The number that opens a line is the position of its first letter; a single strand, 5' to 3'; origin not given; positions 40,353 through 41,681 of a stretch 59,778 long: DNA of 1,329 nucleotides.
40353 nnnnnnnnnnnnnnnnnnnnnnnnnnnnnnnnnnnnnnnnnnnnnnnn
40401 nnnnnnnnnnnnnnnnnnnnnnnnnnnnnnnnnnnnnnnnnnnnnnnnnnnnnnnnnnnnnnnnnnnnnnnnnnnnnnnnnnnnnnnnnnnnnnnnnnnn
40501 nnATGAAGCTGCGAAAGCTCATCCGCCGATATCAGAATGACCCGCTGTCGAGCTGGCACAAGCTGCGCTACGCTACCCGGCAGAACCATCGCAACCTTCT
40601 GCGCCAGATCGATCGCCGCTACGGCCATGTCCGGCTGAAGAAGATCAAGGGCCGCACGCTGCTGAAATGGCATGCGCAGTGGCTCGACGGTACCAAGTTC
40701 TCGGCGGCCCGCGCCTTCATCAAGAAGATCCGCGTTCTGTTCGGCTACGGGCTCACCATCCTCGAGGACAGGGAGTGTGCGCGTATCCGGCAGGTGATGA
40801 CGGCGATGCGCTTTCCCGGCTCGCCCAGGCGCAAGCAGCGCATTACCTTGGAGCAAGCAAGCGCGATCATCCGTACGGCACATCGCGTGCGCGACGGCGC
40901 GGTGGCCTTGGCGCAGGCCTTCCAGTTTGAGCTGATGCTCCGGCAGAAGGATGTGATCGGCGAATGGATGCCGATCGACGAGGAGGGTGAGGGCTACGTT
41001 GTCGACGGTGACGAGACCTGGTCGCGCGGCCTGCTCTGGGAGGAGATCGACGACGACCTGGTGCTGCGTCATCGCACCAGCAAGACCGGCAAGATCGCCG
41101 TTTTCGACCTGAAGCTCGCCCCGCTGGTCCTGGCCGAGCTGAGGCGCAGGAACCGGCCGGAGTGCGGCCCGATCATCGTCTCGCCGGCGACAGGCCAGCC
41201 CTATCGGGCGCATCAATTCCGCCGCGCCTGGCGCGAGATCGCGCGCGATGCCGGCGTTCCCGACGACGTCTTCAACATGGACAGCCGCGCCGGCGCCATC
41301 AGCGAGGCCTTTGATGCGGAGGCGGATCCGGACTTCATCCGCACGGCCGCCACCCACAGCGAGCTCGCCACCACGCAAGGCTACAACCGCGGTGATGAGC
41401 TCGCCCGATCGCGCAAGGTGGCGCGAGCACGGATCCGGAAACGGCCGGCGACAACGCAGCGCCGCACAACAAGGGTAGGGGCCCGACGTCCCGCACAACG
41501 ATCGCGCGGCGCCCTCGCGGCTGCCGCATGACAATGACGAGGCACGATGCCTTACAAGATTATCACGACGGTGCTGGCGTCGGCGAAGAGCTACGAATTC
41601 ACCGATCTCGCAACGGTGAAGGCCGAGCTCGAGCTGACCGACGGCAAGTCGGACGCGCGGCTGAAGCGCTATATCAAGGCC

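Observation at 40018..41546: Tyrosine-recombinase module nested inside the structural operon, divergent from an RHH plus 47-aa membrane-peptide pair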

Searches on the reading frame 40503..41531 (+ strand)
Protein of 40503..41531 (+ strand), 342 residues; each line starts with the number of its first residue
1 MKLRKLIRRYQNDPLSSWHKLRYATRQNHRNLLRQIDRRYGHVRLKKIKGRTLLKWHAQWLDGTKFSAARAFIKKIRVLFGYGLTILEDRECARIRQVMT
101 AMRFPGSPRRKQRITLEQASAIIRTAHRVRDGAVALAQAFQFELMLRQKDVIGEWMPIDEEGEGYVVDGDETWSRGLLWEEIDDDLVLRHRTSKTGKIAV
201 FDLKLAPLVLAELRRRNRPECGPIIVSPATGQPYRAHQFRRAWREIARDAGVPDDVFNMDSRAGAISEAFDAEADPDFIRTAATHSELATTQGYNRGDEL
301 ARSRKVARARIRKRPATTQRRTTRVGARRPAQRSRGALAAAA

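Call 3: search_protein_families(library=pfam, proteins=[window:40503-41531:+], max_evalue=0.1)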
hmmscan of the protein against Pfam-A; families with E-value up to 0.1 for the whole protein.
window:40503-41531:+ (342 aa): 1 family
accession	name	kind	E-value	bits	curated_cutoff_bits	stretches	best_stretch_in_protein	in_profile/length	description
PF00589.27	Phage_integrase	-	0.00085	19.6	27.1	1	191-297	59-168/172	Phage integrase family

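Call 4: search_protein_families(library=phrogs, proteins=[window:40503-41531:+], max_evalue=0.01)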
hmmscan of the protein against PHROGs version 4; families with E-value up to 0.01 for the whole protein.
window:40503-41531:+ (342 aa): 2 families
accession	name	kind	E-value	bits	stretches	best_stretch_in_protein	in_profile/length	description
phrog_1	-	integration and excision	4.6e-13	50.3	1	7-301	170-438/611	integrase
phrog_216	-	integration and excision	1.4e-08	35.2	1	176-309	95-238/301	integrase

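Call 9: search_dna_similar(query=window:40503-41531:+, collection=phages, mode=protein, max_rows=30)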
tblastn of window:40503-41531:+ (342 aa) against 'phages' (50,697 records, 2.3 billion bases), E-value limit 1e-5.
Records with a match: 4; places in all: 4; records where one place covers at least 80% of the query: 3.
Best place of each record, by identity: <60% 4.
By first word of the organism name: Bradyrhizobium 1; Sinorhizobium 1; Microcystis 1; Synechococcus 1.
By host as written in the record: Bradyrhizobium japonicum S10J 1; Sinorhizobium meliloti 1; Microcystis wesenbergii 1; Synechococcus sp. 1.
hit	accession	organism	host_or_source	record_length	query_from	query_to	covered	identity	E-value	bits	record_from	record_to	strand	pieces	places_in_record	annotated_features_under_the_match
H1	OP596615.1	Bradyrhizobium phage ppBjS10J-1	Bradyrhizobium japonicum S10J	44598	3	324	94%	43.6%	6e-76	259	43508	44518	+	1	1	hypothetical protein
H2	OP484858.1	Sinorhizobium phage NV1.1.1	Sinorhizobium meliloti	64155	3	323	94%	33.1%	1e-30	128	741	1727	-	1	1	hypothetical protein (x2)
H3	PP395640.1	Microcystis phage Mwe-JY08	Microcystis wesenbergii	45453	6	314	90%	34.0%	5e-33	135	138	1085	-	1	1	hypothetical protein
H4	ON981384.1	Synechococcus phage MinM1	Synechococcus sp.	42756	24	292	79%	26.9%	1e-6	56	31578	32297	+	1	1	tyrosine-type recombinase/integrase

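Call 11: get_annotated_region(hit=H1, flank=12000)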
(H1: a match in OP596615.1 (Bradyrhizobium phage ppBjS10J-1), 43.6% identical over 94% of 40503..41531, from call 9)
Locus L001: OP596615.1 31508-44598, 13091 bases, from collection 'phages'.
description: Bradyrhizobium phage ppBjS10J-1, complete genome.
organism: Bradyrhizobium phage ppBjS10J-1 (NCBI taxid 3003365)
taxonomy: Viruses; Duplodnaviria; Heunggongvirae; Uroviricota; Caudoviricetes
host: Bradyrhizobium japonicum S10J; source: -; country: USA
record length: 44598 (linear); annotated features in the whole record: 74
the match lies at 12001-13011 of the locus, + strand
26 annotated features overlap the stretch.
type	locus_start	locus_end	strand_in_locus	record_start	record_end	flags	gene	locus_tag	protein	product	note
CDS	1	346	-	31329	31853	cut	-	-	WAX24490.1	hypothetical protein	-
CDS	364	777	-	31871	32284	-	-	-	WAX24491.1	hypothetical protein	-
CDS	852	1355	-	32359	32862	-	-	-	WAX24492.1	HNH endonuclease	-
CDS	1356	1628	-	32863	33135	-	-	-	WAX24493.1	hypothetical protein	-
CDS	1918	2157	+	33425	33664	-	-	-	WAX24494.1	hypothetical protein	-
CDS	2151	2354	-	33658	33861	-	-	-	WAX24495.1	helix-turn-helix domain-containing protein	-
CDS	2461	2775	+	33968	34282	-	-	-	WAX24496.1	helix-turn-helix domain-containing protein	-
CDS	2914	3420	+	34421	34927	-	-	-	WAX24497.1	hypothetical protein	-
CDS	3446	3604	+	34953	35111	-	-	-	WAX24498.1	hypothetical protein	-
CDS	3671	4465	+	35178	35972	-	-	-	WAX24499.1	ERF family protein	-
CDS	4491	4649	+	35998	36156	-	-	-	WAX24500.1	hypothetical protein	-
CDS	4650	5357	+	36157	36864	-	-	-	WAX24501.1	ERF family protein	-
CDS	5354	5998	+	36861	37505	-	-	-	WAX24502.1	viral recombinase family protein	YqaJ viral recombinase family protein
CDS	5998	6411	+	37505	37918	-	-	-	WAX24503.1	recombination protein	recombination protein NinB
CDS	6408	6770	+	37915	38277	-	-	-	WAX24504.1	HNH endonuclease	-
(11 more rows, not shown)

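Call 12: get_annotated_region(hit=H2, flank=8000)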
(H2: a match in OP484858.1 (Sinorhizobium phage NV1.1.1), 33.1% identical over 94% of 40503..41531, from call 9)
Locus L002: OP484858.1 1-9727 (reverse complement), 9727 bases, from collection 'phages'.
description: Sinorhizobium phage NV1.1.1, complete genome.
organism: Sinorhizobium phage NV1.1.1 (NCBI taxid 2985444)
taxonomy: Viruses; Duplodnaviria; Heunggongvirae; Uroviricota; Caudoviricetes
host: Sinorhizobium meliloti; source: -; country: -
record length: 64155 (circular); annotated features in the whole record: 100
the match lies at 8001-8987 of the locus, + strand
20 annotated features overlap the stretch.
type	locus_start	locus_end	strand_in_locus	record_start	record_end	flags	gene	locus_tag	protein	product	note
CDS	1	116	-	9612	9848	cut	-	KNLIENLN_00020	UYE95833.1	hypothetical protein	-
CDS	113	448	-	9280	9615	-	-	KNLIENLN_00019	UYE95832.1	hypothetical protein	-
CDS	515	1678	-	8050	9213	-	-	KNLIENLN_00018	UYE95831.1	hypothetical protein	-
CDS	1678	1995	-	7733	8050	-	-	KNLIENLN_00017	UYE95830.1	hypothetical protein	-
CDS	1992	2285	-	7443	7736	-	-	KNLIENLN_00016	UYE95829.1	hypothetical protein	-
CDS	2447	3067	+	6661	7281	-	-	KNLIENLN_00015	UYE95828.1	hypothetical protein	-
CDS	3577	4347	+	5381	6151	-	C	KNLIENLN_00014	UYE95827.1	repressor protein C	-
CDS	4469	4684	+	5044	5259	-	-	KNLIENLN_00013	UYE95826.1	hypothetical protein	-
CDS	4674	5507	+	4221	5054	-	-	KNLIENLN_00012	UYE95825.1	hypothetical protein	-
CDS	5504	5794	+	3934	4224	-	-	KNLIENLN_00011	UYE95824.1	hypothetical protein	-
CDS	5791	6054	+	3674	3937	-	-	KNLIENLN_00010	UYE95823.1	hypothetical protein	-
CDS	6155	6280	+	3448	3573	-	-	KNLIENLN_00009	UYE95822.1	hypothetical protein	-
CDS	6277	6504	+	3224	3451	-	-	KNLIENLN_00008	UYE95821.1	hypothetical protein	-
CDS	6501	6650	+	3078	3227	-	-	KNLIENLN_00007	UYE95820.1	hypothetical protein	-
CDS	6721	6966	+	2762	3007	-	-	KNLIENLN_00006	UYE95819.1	hypothetical protein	-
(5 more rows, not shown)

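Call 13: get_annotated_region(hit=H3, flank=8000)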
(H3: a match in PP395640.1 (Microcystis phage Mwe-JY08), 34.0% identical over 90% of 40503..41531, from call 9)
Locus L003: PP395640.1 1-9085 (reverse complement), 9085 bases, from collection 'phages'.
description: Microcystis phage Mwe-JY08, complete genome.
organism: Microcystis phage Mwe-JY08 (NCBI taxid 3126657)
taxonomy: Viruses; Duplodnaviria; Heunggongvirae; Uroviricota; Caudoviricetes
host: Microcystis wesenbergii; source: -; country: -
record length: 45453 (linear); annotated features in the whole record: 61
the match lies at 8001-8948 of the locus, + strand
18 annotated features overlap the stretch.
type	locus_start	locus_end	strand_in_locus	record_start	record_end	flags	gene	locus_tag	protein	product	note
CDS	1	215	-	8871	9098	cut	-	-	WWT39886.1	hypothetical protein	-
CDS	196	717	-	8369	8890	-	-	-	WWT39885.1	crossover junction endodeoxyribonuclease RuvC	-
CDS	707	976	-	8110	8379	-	-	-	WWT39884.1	hypothetical protein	-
CDS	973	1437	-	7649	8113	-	-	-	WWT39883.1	hypothetical protein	-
CDS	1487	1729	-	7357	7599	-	-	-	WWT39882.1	DUF2312 domain-containing protein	-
CDS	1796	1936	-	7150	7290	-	-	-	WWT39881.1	hypothetical protein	-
CDS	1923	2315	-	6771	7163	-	-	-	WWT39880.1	hypothetical protein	-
CDS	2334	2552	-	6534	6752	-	-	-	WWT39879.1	hypothetical protein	-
CDS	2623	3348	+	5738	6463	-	-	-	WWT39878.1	LexA-like protein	-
CDS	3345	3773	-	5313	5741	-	-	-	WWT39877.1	hypothetical protein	-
CDS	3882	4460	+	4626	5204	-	-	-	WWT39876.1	hypothetical protein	-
CDS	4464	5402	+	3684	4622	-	-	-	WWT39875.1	hypothetical protein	-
CDS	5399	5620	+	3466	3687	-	-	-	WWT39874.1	hypothetical protein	-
CDS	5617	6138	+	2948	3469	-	-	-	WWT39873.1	putative HNH endonuclease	-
CDS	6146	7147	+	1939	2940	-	-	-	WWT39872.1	hypothetical protein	-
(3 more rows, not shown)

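Call 14: find_homologous_proteins(query=window:40503-41531:+)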
Query window:40503-41531:+ (342 aa): 841 proteins with E <= 0.001 among 8000 candidates; the best 120 are listed.
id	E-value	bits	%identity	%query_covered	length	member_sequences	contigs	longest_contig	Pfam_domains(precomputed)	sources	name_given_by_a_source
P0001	1.3e-223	759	100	100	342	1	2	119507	-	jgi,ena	-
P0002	1.0e-186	638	89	94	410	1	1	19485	-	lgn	-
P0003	7.2e-161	553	79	92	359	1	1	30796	-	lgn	-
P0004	2.7e-157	541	72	99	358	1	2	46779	-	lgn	-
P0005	3.3e-152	524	73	92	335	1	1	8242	-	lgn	-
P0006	3.6e-152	524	75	89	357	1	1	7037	-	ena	-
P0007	3.5e-147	508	71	95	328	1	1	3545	-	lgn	-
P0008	3.0e-145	501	70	99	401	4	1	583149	-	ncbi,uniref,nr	ncbi:hypothetical protein IVB08_34580 [Bradyrhizobium sp. 173]|uniref:hypothetical protein n=1 Tax=B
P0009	3.3e-142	491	68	92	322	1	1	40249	-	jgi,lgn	jgi:hypothetical protein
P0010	3.1e-141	488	68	96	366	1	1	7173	-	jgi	jgi:hypothetical protein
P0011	2.1e-140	486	71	90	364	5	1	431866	-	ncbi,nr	ncbi:hypothetical protein IVB10_21500 [Bradyrhizobium sp. 176]|nr:hypothetical protein [Bradyrhizobi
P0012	5.2e-140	484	68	100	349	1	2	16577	-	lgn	-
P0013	5.0e-138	478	66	90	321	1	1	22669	-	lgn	-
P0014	2.0e-136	472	69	93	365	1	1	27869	-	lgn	-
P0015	2.2e-133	462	67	92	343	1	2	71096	-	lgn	-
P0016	4.2e-133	462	66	95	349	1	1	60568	-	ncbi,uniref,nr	ncbi:hypothetical protein CWO91_16630 [Bradyrhizobium genosp. SA-3]|uniref:hypothetical protein n=1 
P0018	6.0e-133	461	68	92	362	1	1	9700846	-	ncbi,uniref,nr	ncbi:hypothetical protein [Bradyrhizobium sp. SEMIA]|uniref:hypothetical protein n=1 Tax=Bradyrhizob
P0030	1.2e-128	447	63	100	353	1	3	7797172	-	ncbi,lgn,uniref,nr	ncbi:hypothetical protein IVB45_17460 [Bradyrhizobium sp. 4]|uniref:hypothetical protein n=1 Tax=unc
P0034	2.2e-125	436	63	92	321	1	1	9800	PF00589.28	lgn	-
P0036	1.3e-120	421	62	92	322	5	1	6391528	PF00589.28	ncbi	-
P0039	3.2e-112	393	60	87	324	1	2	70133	-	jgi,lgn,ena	jgi:hypothetical protein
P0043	8.7e-107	375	57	91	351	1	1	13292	PF00589.28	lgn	-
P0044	1.8e-106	374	56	92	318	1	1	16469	PF00589.28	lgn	-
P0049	1.7e-97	345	50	95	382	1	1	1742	PF00589.28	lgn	-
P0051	1.4e-94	335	51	93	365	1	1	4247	PF00589.28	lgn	-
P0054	3.7e-92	327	50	92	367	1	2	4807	PF00589.28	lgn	-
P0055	7.2e-92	326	52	92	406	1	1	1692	PF00589.28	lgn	-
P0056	9.0e-92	326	50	92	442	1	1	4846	PF00589.28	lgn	-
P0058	6.1e-91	323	49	91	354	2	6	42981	PF00589.28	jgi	jgi:hypothetical protein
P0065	2.0e-89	318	50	90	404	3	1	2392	PF00589.28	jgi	jgi:hypothetical protein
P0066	3.6e-89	317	51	88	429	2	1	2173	PF00589.28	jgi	-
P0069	4.7e-89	317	49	92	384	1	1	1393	PF00589.28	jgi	jgi:hypothetical protein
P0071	7.5e-89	316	50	92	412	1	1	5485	PF00589.28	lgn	-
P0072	1.5e-88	315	52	87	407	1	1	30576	PF00589.28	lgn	-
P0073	1.7e-88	315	48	92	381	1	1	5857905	-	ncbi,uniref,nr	ncbi:hypothetical protein RPMA_12650 [Tardiphaga alba]|uniref:Phage integrase family protein n=1 Tax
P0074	1.8e-88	315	50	92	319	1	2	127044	PF00589.28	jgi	jgi:predicted metal-binding protein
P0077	1.1e-87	312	49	91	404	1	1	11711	PF00589.28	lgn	-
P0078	1.4e-87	312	48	92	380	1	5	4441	PF00589.28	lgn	-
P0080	3.8e-87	311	48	91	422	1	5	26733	PF00589.28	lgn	-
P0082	8.8e-87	309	48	91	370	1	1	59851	PF00589.28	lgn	-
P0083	1.3e-86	309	48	91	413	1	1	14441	PF00589.28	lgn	-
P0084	1.4e-86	309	50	93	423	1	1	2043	PF00589.28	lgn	-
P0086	2.6e-86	308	48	91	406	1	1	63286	PF00589.28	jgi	jgi:hypothetical protein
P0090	5.2e-86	307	47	95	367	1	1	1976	PF00589.28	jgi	jgi:Phage integrase family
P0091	6.5e-86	306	48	92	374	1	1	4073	PF00589.28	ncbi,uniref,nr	ncbi:MAG: hypothetical protein JWR89_4757 [Tardiphaga sp.]|uniref:tyrosine-type recombinase/integras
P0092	7.0e-86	306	49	91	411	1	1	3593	PF00589.28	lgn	-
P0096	1.9e-85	305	47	94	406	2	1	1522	PF00589.28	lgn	-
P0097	2.2e-85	305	48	92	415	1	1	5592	PF00589.28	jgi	jgi:hypothetical protein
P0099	4.4e-85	304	51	86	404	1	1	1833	PF00589.28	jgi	jgi:hypothetical protein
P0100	4.6e-85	304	48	91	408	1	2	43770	PF00589.28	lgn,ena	-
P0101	5.6e-85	303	49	90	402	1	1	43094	PF00589.28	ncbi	-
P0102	5.9e-85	303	50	87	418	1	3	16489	PF00589.28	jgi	-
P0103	6.1e-85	303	48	92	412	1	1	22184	PF00589.28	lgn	-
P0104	6.3e-85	303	49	87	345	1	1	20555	PF00589.28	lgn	-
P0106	7.8e-85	303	48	91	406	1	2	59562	PF00589.28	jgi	jgi:hypothetical protein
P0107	8.5e-85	303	51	85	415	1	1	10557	PF00589.28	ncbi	-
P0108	1.0e-84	303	46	92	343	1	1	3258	PF00589.28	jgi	jgi:Phage integrase family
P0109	1.5e-84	302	49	92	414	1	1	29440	PF00589.28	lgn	-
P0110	1.6e-84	302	48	89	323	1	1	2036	PF00589.28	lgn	-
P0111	1.9e-84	302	48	94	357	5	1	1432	PF00589.28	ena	-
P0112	2.5e-84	301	51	86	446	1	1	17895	PF00589.28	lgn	-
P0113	2.5e-84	301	50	87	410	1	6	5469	PF00589.28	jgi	jgi:hypothetical protein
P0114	2.8e-84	301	49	92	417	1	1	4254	PF00589.28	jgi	jgi:hypothetical protein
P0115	2.9e-84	301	51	86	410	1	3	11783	PF00589.28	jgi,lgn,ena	-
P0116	3.1e-84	301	52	86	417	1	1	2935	PF00589.28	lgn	-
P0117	3.4e-84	301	52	85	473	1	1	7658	PF10544.16,PF13455.13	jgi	jgi:hypothetical protein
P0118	3.9e-84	301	49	91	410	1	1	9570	PF00589.28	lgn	-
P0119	4.7e-84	300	48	92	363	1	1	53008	PF00589.28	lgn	-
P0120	4.9e-84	300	48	92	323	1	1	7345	PF00589.28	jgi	jgi:hypothetical protein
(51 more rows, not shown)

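Call 16: find_encoding_contigs(protein=P0001, flank=10000, max_places=4)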
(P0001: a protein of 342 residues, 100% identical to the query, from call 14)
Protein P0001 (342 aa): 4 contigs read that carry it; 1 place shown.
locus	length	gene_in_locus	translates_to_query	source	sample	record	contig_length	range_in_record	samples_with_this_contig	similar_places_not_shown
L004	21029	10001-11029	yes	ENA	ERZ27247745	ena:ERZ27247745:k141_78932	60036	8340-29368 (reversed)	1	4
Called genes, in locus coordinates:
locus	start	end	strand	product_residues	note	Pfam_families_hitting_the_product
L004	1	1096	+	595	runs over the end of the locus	PF20441:TerL_nuclease (faint)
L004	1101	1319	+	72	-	-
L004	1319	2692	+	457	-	PF04860:Phage_portal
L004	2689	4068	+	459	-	-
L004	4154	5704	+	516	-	PF05065:Phage_capsid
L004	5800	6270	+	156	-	-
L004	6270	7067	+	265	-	-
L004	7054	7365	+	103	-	-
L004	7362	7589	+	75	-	-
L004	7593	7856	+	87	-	-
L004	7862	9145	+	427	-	-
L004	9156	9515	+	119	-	-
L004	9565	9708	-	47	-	-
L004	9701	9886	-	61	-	-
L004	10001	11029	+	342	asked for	-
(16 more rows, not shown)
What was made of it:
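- Checked: All three are called genes in the source assembly (call 16).
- It is called a gene in the source database (call 16).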

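Call 17: find_encoding_contigs(protein=P0002, flank=10000, max_places=4)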
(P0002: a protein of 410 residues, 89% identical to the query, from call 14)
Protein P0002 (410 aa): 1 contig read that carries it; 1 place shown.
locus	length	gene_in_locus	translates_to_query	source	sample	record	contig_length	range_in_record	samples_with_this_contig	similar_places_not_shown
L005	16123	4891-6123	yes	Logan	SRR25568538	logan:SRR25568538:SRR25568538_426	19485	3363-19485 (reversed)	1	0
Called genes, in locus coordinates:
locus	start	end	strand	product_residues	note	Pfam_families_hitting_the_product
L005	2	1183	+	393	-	?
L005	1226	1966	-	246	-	PF02353:CMAS (weak), PF13489:Methyltransf_23, PF13847:Methyltransf_31, PF08241:Methyltransf_11, PF08242:Methyltransf_12, PF13649:Methyltransf_25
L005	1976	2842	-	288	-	-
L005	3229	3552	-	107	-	PF26900:Phage_lambda_Ea47 (weak)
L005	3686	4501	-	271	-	PF14279:HNH_5 (weak)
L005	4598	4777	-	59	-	-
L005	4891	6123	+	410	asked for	-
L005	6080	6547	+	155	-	-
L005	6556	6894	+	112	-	-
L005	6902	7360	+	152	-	-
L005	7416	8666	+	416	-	PF18906:Phage_tube_2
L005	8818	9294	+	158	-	-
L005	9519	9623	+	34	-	-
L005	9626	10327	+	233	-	-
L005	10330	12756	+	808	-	-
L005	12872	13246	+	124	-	-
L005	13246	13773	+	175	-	PF08875:DUF1833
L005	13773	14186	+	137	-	-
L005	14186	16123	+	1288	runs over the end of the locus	PF09327:Phage_Tail_Tip (weak)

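Call 18: find_encoding_contigs(protein=P0004, flank=10000, max_places=3)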
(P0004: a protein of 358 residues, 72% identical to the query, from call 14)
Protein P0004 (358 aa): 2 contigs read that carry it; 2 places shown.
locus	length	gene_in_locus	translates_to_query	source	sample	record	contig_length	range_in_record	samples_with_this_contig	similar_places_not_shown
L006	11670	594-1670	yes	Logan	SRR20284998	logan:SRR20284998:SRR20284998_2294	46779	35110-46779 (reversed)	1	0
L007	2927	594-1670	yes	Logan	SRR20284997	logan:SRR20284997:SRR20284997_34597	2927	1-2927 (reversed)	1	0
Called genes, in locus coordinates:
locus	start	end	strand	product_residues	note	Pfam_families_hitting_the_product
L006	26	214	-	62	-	-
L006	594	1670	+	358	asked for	-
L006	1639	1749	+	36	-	-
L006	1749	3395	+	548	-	PF05136:Phage_portal_2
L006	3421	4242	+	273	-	PF01343:Peptidase_S49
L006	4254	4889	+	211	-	-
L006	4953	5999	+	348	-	PF02924:HDPD (weak)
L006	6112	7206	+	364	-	PF03864:Phage_cap_E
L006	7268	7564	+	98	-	-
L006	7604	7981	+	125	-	-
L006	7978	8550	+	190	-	-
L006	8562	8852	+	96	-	-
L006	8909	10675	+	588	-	PF04984:Phage_sheath_1, PF17482:Phage_sheath_1C (weak)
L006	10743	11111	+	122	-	PF10618:Tail_tube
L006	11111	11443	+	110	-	PF10109:Phage_TAC_7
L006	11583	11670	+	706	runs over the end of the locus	-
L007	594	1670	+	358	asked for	-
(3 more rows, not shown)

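Call 19: find_encoding_contigs(protein=P0008, flank=10000, max_places=3)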
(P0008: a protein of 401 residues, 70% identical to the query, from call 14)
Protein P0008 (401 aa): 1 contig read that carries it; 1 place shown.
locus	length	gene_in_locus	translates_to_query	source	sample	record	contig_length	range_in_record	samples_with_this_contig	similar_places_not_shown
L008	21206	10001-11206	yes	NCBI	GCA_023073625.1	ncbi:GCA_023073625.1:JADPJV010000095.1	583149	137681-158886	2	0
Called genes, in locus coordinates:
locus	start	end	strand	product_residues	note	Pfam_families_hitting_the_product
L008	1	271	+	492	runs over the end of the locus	PF05065:Phage_capsid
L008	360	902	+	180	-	-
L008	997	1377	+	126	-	-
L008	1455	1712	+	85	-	-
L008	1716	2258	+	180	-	PF25084:LbH_EIF2B (weak), PF25087:GMPPB_C, PF00132:Hexapep (weak), PF14602:Hexapep_2 (weak)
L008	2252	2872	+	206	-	-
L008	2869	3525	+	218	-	PF01973:MptE-like (faint)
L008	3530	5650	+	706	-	-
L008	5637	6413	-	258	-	-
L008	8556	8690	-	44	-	-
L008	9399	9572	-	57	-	-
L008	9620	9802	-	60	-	-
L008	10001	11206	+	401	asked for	-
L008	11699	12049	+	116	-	-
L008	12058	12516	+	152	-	-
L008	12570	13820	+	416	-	PF18906:Phage_tube_2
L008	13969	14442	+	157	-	-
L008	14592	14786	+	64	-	-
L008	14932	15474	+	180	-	-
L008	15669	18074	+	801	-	-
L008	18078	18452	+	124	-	-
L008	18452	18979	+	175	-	PF08875:DUF1833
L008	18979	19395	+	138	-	-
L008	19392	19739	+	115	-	-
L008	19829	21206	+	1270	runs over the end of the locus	-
